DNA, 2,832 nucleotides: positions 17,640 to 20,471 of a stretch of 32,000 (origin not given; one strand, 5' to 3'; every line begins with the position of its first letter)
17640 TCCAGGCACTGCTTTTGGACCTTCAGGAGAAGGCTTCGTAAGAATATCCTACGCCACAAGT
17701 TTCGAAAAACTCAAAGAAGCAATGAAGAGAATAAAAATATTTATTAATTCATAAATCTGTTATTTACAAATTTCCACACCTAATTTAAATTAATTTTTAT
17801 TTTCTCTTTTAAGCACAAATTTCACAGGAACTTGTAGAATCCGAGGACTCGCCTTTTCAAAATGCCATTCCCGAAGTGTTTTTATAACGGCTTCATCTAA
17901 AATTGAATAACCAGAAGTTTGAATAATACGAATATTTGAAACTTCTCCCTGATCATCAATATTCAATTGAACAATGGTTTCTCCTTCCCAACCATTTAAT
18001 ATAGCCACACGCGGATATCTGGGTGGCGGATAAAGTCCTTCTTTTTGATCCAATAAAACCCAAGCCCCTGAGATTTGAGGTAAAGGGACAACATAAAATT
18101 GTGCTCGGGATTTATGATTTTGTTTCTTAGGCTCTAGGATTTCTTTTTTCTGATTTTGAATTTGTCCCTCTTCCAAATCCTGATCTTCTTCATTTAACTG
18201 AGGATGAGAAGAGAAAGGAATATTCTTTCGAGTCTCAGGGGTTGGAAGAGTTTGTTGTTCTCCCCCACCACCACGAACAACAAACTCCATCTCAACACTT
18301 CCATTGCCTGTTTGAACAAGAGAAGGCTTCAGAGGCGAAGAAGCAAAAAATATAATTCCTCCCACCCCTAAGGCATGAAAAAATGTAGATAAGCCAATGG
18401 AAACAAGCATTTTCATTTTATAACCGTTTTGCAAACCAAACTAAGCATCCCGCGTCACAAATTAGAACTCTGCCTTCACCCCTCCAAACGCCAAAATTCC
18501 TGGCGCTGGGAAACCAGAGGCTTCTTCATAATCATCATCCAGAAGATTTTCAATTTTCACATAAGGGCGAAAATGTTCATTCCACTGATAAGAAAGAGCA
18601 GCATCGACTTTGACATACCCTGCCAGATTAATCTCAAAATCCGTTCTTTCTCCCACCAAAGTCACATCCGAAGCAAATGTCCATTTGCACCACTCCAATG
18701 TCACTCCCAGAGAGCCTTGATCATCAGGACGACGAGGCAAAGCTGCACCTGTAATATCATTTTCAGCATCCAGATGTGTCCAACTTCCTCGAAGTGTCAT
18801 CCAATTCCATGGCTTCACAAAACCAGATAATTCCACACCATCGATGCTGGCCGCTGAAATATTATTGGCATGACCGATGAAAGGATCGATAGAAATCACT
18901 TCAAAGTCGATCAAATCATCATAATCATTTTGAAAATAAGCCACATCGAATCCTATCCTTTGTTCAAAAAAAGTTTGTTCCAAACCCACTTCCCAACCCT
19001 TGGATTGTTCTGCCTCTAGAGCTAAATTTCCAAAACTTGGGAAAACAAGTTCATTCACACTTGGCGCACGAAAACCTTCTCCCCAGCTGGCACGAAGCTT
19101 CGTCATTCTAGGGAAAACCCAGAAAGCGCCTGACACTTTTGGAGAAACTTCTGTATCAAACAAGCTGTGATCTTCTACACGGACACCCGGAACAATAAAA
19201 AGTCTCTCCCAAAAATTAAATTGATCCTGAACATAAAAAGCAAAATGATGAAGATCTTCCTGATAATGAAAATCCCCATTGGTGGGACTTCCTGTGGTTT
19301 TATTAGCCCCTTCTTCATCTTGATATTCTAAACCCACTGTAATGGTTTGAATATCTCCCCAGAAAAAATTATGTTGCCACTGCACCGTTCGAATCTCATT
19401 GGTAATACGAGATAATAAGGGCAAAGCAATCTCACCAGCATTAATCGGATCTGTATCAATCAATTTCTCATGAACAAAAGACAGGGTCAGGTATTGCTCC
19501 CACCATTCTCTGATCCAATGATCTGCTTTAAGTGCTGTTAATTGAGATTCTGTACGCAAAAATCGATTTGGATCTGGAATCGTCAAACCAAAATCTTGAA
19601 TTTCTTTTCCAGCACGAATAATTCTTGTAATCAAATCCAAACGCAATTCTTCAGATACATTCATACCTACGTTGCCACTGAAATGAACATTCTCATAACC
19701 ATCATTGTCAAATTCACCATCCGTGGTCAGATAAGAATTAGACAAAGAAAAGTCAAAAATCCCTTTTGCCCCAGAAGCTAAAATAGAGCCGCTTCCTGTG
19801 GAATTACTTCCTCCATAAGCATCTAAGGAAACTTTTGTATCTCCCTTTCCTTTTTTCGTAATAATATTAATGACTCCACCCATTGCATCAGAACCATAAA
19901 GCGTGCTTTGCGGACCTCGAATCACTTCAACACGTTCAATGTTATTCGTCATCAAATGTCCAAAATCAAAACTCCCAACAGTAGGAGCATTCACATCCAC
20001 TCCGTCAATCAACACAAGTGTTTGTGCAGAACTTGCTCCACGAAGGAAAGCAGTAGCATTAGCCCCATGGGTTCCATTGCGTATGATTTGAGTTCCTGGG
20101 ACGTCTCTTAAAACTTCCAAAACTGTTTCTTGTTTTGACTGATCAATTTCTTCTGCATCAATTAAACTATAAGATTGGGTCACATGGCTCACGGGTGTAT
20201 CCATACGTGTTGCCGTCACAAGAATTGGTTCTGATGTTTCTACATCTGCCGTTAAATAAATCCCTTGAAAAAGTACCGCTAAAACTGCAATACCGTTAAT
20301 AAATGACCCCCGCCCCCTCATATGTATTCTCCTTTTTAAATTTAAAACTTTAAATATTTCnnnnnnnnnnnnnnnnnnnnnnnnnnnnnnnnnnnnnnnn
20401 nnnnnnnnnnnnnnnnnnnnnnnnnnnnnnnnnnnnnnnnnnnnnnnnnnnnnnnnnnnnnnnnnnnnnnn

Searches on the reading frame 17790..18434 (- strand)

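Call 8: search_protein_families(library=pfam, max_evalue=0.001, proteins=[window:17790-18434:-])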
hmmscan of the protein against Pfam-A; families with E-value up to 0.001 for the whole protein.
window:17790-18434:- (214 aa): 2 families
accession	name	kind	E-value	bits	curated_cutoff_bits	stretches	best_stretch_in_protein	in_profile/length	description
PF03544.19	TonB_C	-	8.2e-18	65.1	24.6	1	136-206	1-77/79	Gram-negative bacterial TonB protein C-terminal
PF13103.11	TonB_2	-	5.8e-05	23.6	22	1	152-188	27-63/85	TonB C terminal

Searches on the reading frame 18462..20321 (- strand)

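Call 8: search_protein_families(library=pfam, max_evalue=0.001, proteins=[window:18462-20321:-])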
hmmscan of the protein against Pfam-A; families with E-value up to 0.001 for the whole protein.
window:18462-20321:- (619 aa): 2 families
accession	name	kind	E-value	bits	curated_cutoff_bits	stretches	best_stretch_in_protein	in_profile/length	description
PF00593.30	TonB_dep_Rec_b-barrel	-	1.3e-48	167.4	27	1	228-593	38-436/436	TonB dependent receptor-like, beta-barrel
PF07715.20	Plug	-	1.1e-27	97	23.9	1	45-150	3-107/107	TonB-dependent Receptor Plug Domain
